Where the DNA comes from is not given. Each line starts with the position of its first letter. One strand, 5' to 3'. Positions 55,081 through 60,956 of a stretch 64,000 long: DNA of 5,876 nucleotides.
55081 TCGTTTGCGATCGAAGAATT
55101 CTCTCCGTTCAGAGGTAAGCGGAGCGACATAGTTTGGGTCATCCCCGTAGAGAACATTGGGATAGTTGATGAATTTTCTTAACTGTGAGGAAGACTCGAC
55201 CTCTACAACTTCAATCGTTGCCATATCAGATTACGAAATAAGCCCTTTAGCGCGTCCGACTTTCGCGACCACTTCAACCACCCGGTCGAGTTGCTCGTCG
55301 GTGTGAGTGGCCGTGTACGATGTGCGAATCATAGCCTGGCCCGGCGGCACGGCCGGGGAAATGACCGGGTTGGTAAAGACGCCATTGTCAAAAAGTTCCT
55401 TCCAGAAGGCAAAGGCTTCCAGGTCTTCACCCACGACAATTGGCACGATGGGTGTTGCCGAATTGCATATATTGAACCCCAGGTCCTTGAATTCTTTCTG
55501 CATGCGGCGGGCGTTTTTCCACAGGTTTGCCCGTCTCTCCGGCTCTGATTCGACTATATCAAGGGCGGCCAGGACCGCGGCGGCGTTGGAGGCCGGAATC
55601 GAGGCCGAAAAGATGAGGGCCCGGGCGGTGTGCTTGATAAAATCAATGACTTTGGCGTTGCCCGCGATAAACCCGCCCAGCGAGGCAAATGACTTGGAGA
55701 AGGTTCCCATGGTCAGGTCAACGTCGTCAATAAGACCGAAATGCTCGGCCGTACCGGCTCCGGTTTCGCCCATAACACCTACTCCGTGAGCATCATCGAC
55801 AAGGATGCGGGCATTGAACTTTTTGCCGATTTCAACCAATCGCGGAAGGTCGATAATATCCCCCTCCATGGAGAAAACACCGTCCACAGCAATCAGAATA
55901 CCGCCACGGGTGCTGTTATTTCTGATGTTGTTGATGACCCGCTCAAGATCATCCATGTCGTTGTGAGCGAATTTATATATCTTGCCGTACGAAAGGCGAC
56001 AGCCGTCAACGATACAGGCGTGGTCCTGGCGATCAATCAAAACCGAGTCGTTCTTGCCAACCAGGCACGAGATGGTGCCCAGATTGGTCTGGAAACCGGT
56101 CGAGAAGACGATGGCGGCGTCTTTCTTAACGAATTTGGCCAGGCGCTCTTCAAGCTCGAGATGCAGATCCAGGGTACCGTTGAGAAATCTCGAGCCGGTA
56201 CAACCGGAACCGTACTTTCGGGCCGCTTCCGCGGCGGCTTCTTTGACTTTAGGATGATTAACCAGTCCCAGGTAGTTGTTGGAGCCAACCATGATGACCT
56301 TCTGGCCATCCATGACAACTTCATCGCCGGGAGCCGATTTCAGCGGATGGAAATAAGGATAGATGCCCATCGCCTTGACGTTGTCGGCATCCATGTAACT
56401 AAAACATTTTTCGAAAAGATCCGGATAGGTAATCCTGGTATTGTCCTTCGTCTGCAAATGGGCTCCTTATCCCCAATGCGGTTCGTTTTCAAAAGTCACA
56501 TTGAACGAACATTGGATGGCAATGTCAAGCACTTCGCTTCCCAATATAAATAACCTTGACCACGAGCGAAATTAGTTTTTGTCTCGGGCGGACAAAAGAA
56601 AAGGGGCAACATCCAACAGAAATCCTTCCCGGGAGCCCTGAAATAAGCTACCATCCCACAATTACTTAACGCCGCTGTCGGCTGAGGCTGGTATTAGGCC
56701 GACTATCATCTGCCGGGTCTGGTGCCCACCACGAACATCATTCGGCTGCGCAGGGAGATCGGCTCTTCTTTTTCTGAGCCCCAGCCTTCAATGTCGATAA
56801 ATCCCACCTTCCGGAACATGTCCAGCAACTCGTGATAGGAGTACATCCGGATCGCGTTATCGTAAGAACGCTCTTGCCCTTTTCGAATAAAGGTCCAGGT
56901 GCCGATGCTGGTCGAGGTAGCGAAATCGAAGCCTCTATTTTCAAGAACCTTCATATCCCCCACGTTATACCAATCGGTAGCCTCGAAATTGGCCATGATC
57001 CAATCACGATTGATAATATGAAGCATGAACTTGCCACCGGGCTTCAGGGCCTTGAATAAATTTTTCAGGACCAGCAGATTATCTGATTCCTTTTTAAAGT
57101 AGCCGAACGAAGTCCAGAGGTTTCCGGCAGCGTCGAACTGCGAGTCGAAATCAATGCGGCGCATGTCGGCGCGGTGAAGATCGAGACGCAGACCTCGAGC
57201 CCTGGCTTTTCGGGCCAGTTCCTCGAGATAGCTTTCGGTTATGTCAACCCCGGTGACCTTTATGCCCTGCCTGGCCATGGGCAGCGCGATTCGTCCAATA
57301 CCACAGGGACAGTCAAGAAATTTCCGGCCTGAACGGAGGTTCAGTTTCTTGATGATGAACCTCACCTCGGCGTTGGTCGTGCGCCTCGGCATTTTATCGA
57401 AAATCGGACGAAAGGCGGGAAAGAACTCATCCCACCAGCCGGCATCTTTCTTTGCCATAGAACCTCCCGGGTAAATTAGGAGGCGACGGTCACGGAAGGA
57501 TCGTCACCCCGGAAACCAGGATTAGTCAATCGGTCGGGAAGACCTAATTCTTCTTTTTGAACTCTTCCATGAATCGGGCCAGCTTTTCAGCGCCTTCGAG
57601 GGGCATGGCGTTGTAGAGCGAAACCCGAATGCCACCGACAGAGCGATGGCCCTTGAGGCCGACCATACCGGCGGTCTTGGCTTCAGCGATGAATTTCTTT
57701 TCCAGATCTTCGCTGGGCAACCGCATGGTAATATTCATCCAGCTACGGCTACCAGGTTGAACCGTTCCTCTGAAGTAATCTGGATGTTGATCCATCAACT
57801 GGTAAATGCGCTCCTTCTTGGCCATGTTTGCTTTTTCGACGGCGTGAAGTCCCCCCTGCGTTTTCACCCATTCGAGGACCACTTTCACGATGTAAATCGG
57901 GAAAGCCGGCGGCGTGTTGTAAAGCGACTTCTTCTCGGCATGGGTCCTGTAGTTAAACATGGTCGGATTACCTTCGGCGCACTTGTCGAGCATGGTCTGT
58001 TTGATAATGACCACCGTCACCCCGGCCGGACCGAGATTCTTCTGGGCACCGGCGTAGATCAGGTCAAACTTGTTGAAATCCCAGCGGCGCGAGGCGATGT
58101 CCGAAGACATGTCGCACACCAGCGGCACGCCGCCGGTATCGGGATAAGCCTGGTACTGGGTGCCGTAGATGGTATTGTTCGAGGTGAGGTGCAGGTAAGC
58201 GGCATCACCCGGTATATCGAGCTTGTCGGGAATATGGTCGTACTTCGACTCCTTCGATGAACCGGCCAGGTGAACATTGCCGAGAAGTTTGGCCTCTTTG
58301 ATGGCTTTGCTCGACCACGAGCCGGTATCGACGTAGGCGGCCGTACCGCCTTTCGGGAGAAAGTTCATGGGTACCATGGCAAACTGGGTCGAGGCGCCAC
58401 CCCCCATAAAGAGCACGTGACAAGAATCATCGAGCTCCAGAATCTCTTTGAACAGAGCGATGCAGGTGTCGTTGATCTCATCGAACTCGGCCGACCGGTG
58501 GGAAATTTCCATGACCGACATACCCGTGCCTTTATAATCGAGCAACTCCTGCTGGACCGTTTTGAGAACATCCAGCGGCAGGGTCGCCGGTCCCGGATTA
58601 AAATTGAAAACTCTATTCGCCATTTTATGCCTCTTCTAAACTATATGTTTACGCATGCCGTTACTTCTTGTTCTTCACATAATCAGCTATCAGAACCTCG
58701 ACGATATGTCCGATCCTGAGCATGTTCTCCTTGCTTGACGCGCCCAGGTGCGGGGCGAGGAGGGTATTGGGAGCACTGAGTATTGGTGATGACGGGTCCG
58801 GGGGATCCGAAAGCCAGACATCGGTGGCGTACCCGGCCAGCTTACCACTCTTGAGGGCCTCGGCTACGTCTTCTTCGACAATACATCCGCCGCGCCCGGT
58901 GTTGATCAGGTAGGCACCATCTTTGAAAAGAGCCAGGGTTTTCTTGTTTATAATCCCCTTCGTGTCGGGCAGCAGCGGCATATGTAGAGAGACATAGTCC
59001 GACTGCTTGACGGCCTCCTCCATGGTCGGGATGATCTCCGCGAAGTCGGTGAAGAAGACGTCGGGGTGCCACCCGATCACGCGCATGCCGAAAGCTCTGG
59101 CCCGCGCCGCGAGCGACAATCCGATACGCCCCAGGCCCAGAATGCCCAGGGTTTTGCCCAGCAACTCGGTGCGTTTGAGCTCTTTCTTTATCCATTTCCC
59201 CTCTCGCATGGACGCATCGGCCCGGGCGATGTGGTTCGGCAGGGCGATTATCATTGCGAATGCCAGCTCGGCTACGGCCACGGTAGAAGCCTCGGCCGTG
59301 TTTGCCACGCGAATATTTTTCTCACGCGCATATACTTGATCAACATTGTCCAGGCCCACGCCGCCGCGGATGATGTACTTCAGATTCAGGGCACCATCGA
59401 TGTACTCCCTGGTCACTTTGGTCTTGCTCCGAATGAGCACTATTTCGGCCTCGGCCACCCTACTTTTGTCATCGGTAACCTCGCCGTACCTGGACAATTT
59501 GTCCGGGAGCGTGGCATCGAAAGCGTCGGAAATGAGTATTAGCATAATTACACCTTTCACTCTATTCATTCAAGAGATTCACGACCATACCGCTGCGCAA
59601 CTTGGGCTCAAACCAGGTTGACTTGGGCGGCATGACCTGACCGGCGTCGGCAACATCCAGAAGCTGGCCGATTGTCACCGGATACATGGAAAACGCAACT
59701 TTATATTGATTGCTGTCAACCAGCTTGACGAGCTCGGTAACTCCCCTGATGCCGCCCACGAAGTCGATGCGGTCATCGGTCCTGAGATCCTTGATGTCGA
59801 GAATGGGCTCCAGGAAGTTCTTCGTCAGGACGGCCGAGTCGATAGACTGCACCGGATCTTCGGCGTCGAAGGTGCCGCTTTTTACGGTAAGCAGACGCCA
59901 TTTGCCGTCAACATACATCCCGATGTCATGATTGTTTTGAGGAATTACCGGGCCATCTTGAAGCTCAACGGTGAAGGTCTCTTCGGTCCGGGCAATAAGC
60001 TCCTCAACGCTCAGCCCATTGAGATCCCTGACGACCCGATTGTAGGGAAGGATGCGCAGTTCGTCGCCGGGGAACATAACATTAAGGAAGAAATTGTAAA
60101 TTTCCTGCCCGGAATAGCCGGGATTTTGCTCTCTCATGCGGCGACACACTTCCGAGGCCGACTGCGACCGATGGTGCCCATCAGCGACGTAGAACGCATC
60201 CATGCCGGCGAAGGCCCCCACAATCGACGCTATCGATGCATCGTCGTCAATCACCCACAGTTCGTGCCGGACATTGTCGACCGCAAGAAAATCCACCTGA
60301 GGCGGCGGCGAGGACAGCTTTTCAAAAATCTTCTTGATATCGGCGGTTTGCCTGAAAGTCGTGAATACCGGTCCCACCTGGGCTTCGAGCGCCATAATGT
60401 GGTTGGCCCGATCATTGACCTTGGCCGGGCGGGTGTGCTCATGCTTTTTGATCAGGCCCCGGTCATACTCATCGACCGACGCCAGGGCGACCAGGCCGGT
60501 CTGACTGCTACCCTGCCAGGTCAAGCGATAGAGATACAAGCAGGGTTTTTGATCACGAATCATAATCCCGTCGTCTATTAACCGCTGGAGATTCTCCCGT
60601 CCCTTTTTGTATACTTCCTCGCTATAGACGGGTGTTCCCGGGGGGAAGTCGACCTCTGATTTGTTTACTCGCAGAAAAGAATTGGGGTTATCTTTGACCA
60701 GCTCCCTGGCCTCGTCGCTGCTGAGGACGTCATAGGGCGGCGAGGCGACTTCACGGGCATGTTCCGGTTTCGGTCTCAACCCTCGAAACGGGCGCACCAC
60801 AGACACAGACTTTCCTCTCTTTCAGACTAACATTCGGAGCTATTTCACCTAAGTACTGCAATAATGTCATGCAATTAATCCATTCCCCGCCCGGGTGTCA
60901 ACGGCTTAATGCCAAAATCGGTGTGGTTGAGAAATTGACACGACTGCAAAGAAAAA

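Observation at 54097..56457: Adjacent Spt + GNAT ceramide-synthase-like genes: sphingolipid synthesis in a non-Bacteroidota lineage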

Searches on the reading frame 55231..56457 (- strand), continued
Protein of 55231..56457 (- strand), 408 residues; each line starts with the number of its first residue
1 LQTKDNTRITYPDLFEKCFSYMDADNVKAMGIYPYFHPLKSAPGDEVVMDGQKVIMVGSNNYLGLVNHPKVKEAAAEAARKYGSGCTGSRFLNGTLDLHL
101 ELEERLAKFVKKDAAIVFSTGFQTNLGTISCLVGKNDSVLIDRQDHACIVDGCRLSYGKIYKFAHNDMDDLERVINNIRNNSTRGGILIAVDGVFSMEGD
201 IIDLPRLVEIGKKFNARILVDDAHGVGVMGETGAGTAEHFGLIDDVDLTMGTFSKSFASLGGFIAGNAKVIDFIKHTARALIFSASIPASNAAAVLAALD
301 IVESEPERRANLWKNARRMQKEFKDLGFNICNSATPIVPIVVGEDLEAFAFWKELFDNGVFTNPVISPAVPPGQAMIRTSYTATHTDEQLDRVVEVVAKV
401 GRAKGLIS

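Call 69: get_annotated_region(hit=H41, flank=6000)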
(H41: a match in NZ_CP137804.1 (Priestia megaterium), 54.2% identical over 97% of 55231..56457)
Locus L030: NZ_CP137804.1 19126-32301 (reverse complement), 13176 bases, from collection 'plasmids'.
description: Priestia megaterium strain Y18-01 plasmid unnamed4, complete sequence
organism: Priestia megaterium (NCBI taxid 1404)
taxonomy: Bacteria; Bacillota; Bacilli; Bacillales; Bacillaceae; Priestia; Priestia megaterium
host: -; source: Bacillus megaterium assembly,Arshan water; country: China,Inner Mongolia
typing (MOB-suite, as given by PLSDB): mobilizable; replicon rep_cluster_385; relaxase MOBP
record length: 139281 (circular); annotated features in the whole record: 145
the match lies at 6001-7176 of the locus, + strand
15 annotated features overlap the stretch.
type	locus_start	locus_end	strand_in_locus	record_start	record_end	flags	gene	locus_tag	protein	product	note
CDS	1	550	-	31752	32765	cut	-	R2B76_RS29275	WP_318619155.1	retron St85 family RNA-directed DNA polymerase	GO:0051607 - defense response to virus [Evidence IEA]; GO:0001171 - reverse transcription [Evidence IEA]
CDS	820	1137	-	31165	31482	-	-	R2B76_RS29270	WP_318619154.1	hypothetical protein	-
CDS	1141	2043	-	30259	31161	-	-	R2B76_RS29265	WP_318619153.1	hypothetical protein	-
CDS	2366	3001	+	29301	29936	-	-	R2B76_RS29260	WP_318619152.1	hypothetical protein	-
CDS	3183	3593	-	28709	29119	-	-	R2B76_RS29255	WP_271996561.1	YvaD family protein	-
CDS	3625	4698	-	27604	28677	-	-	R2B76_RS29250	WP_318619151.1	acyltransferase family protein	-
CDS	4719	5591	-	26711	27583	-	-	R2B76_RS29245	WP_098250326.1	methyltransferase domain-containing protein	-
CDS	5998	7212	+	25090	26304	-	-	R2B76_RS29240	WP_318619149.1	aminotransferase class I/II-fold pyridoxal phosphate-dependent enzyme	-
CDS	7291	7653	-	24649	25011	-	-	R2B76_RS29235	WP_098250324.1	multidrug efflux SMR transporter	-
CDS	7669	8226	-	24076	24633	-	-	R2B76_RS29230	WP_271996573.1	TetR/AcrR family transcriptional regulator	GO:0006355 - regulation of DNA-templated transcription [Evidence IEA]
CDS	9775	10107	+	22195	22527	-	-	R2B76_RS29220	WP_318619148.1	YolD-like family protein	-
CDS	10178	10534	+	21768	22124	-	-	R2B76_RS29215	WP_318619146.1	hypothetical protein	-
CDS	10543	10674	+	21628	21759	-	-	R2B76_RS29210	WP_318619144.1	hypothetical protein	-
CDS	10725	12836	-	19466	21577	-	-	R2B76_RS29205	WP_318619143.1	sigma 54-interacting transcriptional regulator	GO:0006355 - regulation of DNA-templated transcription [Evidence IEA]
CDS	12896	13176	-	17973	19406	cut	-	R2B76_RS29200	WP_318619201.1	Na+/H+ antiporter NhaC family protein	-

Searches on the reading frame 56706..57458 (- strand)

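Call 3: search_protein_families(library=pfam, proteins=[window:56706-57458:-])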
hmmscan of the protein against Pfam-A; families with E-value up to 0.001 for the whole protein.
window:56706-57458:- (250 aa): 8 families
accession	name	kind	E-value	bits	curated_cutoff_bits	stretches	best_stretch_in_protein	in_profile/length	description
PF13649.12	Methyltransf_25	-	2.7e-16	60.4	27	1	48-142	2-97/97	Methyltransferase domain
PF13847.12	Methyltransf_31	-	1.5e-12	47.9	27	1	42-162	2-126/145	Methyltransferase domain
PF08241.18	Methyltransf_11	-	4.2e-12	47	21.2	1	48-145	1-94/95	Methyltransferase domain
PF01209.24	Ubie_methyltran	-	5.3e-11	42.8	20.1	1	33-152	37-157/233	ubiE/COQ5 methyltransferase family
PF13489.12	Methyltransf_23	-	1e-09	38.8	27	1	39-220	16-159/164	Methyltransferase domain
PF08242.18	Methyltransf_12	-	1.3e-08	35.9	30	1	48-144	1-98/98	Methyltransferase domain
PF02353.26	CMAS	-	1.3e-08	34.9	27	1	30-151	49-169/273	Mycolic acid cyclopropane synthetase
PF03848.20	TehB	-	0.00032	20.6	20.4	1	40-143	27-129/193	Tellurite resistance protein TehB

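Call 4: search_protein_families(library=ncbifam, proteins=[window:56706-57458:-])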
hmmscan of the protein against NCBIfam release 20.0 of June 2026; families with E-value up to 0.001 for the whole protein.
window:56706-57458:- (250 aa): 34 families (the best 25 are shown)
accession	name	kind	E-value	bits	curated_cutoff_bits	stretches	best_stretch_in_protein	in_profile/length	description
NF041820.1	daptide_MTase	equivalog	1.1e-15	57.7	175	1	27-155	21-151/243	daptide-type RiPP biosynthesis methyltransferase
NF051855.1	GlySarMtaseBact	equivalog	1.1e-12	48.1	350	1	27-230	37-239/259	glycine/sarcosine N-methyltransferase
TIGR01983.1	UbiG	equivalog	2.2e-11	43.5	102.95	1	40-154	46-159/228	bifunctional 2-polyprenyl-6-hydroxyphenol methylase/3-demethylubiquinol 3-O-methyltransferase UbiG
NF043040.1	corrin_prot_MT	hypoth_equivalog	3.8e-11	42.8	180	1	41-146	39-147/216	corrinoid protein-associated methyltransferase CpaM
NF040703.1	cyclopro_CfaB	exception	9.7e-11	41.1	650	1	28-150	144-267/393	C17 cyclopropane fatty acid synthase CfaB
NF008686.0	PRK11705.1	equivalog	9.5e-10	38.1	400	1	29-152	153-271/383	cyclopropane fatty acyl phospholipid synthase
TIGR01934.1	MenG_MenH_UbiE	subfamily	1.3e-09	37.7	158.35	1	35-152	31-148/223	ubiquinone/menaquinone biosynthesis methyltransferase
TIGR02021.1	BchM-ChlM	equivalog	2.2e-08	33.8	158.9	1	37-110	46-121/218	magnesium protoporphyrin IX methyltransferase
NF008992.0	PRK12335.1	equivalog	2.3e-07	30.3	303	1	27-110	109-189/289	SAM-dependent methyltransferase TehB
NF001243.0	PRK00216.1-4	equivalog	3.8e-07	29.7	235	1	35-184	39-186/237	demethylmenaquinone methyltransferase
NF045649.1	2X_seleno_MduS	exception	4.8e-07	29.1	380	1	8-169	10-173/338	methyltransferase domain-containing selenoprotein MduS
NF001240.0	PRK00216.1-1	equivalog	8.5e-07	28.3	378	1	33-166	53-188/251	bifunctional demethylmenaquinone methyltransferase/2-methoxy-6-polyprenyl-1,4-benzoquinol methylase UbiE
TIGR02752.1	MenG_heptapren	equivalog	1.2e-06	28.2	419.85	1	35-146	37-149/231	demethylmenaquinone methyltransferase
NF001244.0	PRK00216.1-5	equivalog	1.5e-06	27.7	216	1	35-146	40-153/236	bifunctional demethylmenaquinone methyltransferase/2-methoxy-6-polyprenyl-1,4-benzoquinol methylase UbiE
TIGR00479.1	rumA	equivalog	4.4e-06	25.8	183.55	1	35-90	285-340/432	23S rRNA (uracil(1939)-C(5))-methyltransferase RlmD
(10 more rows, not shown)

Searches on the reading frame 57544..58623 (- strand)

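Call 3: search_protein_families(library=pfam, proteins=[window:57544-58623:-])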
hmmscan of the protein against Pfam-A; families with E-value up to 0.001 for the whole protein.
window:57544-58623:- (359 aa): 1 family
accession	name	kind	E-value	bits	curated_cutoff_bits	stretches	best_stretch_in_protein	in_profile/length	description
PF00266.25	Aminotran_5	-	4.2e-39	135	21.5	1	5-348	1-371/371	Aminotransferase class-V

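Call 4: search_protein_families(library=ncbifam, proteins=[window:57544-58623:-])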
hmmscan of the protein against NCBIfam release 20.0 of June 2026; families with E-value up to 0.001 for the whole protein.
window:57544-58623:- (359 aa): 7 families
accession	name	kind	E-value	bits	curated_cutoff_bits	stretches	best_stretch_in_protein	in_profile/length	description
NF003764.0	PRK05355.1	equivalog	9.8e-148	491.8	253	1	3-359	2-356/357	3-phosphoserine/phosphohydroxythreonine transaminase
TIGR01364.1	serC_1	equivalog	2.8e-146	487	443.6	1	5-359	1-358/358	phosphoserine transaminase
NF009112.0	PRK12462.1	equivalog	2.1e-112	375.6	563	1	4-358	5-363/365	phosphoserine transaminase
TIGR01366.1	serC_3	equivalog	4e-09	36.1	401.65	1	30-350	22-352/361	phosphoserine transaminase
NF002841.0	PRK03080.1-2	equivalog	1.6e-06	27.4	477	1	38-309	37-320/389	phosphoserine transaminase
TIGR01365.1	serC_2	equivalog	0.00014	21.1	448.2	1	37-208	27-198/374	phosphoserine transaminase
TIGR03301.1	PhnW-AepZ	equivalog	0.00043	19.8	360.8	0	36-279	19-277/355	2-aminoethylphosphonate aminotransferase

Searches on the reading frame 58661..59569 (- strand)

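Call 3: search_protein_families(library=pfam, proteins=[window:58661-59569:-])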
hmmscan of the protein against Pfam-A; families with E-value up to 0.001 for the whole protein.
window:58661-59569:- (302 aa): 3 families
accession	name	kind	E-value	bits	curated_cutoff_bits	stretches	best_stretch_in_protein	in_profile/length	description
PF02826.25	2-Hacid_dh_C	-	2.1e-53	180.8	25.1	1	104-276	1-178/178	D-isomer specific 2-hydroxyacid dehydrogenase, NAD binding domain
PF00389.36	2-Hacid_dh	-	5.7e-21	75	24.6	1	35-301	34-127/134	D-isomer specific 2-hydroxyacid dehydrogenase, catalytic domain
PF03446.21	NAD_binding_2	-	0.00024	21.6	21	1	141-241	2-109/161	NAD binding domain of 6-phosphogluconate dehydrogenase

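Call 4: search_protein_families(library=ncbifam, proteins=[window:58661-59569:-])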
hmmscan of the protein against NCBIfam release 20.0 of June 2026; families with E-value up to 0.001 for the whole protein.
window:58661-59569:- (302 aa): 21 families
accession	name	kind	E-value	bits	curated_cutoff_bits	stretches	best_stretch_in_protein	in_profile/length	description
TIGR01327.1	PGDH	equivalog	3.1e-73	247.4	454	1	36-300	36-303/525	phosphoglycerate dehydrogenase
NF008759.0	PRK11790.1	equivalog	2.1e-53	181.5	404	1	35-300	49-319/410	phosphoglycerate dehydrogenase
NF005069.0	PRK06487.1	equivalog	2.7e-51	174.5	448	1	35-297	43-310/320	2-hydroxyacid dehydrogenase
NF009714.1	PRK13243.1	equivalog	1.4e-50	172.5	455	1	30-294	37-310/332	glyoxylate reductase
NF006263.0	PRK08410.1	equivalog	3.6e-49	167.8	389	1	35-302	37-311/311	D-2-hydroxyacid dehydrogenase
NF005387.0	PRK06932.1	equivalog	1.3e-44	152.5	492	1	36-302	40-314/314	2-hydroxyacid dehydrogenase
NF005750.0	PRK07574.1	equivalog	3e-44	151.6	329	1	49-301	101-360/386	NAD-dependent formate dehydrogenase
NF005027.0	PRK06436.1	equivalog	1.5e-36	126.1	261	1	62-286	49-267/303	2-hydroxyacid dehydrogenase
NF041369.1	Dhydh_Halo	equivalog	2e-36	125.8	400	1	40-296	33-293/305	D-2-hydroxyacid dehydrogenase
NF011938.0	PRK15409.1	equivalog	1.7e-32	112.7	492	1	32-285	37-296/324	glyoxylate/hydroxypyruvate reductase GhrB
NF000112.1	vanH-Amyco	exception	3.4e-30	105.5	625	1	40-251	71-280/348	VanH-AOV family D-lactate dehydrogenase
NF000492.1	vanH_gen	exception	2.9e-29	102.2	540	1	40-251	42-251/312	D-lactate dehydrogenase VanH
NF000128.1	vanH-Sc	exception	1.3e-26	93.6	650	1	40-251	62-271/337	D-lactate dehydrogenase VanH-Sc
NF001309.0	PRK00257.1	equivalog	4.2e-25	88.5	434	1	34-276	31-256/379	4-phosphoerythronate dehydrogenase PdxB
NF000151.1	vanH-Ac1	exception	1.3e-24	87.2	750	1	63-252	103-288/351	D-lactate dehydrogenase VanH-Ac1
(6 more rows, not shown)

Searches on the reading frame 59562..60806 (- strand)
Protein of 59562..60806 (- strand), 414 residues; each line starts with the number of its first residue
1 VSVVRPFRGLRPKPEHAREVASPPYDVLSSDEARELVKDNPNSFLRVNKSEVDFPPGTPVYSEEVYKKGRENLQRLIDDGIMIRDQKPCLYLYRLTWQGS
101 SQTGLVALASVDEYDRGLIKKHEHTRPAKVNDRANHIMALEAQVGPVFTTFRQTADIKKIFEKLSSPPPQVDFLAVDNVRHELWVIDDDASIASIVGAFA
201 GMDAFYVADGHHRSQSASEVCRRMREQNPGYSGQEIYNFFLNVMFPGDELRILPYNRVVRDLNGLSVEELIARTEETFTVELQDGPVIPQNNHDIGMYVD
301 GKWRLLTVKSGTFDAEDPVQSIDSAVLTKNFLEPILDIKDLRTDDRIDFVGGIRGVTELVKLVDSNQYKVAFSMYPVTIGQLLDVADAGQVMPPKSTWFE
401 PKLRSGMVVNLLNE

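Call 3: search_protein_families(library=pfam, proteins=[window:59562-60806:-])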
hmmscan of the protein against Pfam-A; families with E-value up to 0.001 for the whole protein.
window:59562-60806:- (414 aa): 1 family
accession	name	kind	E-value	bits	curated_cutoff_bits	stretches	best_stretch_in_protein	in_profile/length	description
PF06245.16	DUF1015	-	2.8e-105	352.3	25.8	1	4-324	1-324/325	Protein of unknown function (DUF1015)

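Call 4: search_protein_families(library=ncbifam, proteins=[window:59562-60806:-])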
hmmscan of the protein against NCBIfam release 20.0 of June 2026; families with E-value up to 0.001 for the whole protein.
window:59562-60806:- (414 aa): 0 families
